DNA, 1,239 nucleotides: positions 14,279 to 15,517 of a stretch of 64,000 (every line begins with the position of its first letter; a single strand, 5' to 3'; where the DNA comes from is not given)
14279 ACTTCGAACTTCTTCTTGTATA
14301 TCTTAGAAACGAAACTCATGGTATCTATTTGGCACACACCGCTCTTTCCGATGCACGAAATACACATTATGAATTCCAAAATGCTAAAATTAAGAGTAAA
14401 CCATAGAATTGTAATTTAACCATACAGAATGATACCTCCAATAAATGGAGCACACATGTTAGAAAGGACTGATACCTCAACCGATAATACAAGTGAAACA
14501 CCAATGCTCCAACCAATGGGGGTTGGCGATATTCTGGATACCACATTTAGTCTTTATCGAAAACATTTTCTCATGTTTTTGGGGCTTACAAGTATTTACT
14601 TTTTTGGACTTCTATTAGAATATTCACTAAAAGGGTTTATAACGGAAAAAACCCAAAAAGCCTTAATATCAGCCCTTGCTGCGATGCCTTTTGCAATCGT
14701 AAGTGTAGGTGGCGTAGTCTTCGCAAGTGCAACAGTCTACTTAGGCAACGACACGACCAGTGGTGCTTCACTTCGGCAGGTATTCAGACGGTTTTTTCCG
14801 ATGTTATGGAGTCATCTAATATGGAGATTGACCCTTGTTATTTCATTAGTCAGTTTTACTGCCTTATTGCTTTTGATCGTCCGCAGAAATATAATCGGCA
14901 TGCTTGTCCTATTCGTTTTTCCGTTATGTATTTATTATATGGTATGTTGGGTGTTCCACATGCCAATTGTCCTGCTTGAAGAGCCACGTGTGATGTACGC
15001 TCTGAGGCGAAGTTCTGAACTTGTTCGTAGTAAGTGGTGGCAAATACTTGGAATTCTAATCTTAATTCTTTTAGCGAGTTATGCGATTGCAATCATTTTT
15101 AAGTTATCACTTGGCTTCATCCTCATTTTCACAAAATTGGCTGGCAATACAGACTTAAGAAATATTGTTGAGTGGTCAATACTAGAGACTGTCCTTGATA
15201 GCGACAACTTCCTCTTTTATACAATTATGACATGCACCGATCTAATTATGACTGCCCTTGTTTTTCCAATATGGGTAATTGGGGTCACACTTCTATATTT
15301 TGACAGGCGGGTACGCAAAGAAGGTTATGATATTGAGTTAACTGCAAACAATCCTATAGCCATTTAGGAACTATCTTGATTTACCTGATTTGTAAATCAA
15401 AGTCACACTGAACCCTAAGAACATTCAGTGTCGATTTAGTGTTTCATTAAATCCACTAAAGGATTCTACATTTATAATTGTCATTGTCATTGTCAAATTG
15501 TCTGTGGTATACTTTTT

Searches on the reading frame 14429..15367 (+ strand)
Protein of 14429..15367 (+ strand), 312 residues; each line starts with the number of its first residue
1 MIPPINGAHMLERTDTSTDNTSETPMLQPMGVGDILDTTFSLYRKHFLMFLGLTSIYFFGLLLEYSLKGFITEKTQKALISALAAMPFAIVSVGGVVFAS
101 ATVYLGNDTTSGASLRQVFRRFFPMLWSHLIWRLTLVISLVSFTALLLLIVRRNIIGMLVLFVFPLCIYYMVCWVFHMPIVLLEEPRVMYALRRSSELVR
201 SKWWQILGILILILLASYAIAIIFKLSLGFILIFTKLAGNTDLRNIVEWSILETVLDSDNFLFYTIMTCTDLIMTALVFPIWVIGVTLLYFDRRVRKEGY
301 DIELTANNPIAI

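Call 42: find_encoding_contigs(protein=window:14429-15367:+, flank=2500, max_places=8)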
Protein window:14429-15367:+ (312 aa): no gene with exactly this product is on record in the collection.
